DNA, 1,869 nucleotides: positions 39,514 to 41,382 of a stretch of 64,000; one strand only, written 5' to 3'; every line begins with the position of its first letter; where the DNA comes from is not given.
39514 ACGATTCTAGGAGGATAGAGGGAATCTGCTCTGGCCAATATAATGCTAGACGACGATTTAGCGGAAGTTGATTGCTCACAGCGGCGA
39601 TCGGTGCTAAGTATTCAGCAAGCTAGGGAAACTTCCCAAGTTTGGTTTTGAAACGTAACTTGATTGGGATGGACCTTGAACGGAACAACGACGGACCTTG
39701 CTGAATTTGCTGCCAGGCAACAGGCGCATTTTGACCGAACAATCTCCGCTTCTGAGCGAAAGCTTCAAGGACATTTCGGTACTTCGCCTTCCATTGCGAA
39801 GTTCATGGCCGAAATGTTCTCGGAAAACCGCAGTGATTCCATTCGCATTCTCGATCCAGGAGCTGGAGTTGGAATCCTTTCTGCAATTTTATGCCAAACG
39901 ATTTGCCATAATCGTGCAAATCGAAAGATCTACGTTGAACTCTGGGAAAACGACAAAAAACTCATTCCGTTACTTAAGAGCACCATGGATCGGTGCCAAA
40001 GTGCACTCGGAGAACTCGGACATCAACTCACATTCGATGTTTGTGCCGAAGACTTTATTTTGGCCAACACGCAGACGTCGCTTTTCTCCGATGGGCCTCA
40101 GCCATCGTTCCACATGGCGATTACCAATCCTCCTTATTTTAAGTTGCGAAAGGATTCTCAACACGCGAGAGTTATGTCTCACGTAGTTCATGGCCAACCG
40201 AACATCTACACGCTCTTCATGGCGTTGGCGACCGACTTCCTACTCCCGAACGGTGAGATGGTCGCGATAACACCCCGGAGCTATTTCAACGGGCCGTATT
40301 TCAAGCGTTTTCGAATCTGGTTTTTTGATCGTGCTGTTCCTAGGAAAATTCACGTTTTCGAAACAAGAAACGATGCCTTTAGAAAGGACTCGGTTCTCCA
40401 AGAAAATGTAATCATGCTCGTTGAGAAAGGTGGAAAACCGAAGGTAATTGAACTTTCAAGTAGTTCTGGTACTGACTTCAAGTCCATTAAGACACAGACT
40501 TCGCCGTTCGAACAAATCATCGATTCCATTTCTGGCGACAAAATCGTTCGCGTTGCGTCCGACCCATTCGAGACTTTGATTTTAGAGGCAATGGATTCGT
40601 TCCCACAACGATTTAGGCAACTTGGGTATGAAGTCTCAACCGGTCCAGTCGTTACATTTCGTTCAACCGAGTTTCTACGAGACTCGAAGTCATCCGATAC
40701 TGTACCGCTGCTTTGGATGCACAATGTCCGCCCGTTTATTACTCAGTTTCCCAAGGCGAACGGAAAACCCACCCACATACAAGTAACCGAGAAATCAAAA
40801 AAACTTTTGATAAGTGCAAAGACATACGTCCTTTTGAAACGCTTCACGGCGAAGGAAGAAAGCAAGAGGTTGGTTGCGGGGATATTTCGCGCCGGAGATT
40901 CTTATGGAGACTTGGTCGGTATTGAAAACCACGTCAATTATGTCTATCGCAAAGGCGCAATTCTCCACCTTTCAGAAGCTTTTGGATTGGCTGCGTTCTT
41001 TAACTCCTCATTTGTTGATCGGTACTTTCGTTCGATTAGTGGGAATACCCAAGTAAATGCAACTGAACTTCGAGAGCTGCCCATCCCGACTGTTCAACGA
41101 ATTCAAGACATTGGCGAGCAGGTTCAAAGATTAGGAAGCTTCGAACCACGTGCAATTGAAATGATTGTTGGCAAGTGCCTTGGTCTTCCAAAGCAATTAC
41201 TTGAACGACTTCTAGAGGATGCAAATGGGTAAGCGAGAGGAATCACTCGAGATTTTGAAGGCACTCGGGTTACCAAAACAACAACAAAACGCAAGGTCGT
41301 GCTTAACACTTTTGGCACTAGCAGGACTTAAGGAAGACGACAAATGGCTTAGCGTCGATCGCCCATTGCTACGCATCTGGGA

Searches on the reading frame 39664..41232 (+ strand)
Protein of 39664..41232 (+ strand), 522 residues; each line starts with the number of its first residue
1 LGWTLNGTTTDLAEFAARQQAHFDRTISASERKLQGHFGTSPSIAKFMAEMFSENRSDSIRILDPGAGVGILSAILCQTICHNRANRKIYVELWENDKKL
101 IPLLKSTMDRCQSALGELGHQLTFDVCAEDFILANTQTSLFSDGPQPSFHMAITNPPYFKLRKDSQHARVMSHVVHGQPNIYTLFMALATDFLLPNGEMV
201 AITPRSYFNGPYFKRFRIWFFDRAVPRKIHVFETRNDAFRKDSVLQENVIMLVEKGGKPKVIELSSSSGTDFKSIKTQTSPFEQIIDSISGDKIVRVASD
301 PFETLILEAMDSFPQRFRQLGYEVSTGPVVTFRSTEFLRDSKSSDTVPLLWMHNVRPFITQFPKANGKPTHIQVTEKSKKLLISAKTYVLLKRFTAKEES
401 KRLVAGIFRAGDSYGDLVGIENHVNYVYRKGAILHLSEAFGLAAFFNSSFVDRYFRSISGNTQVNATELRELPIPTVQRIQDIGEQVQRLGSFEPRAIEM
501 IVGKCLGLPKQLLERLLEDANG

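Call 62: search_protein_families(library=pfam, proteins=[window:39664-41232:+], max_evalue=0.001)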
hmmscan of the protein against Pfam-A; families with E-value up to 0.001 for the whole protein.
window:39664-41232:+ (522 aa): 1 family
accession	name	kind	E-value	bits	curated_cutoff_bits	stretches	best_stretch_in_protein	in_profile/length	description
PF07669.17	Eco57I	-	3.1e-11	44.1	25.3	1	135-239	69-171/171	Eco57I restriction-modification methylase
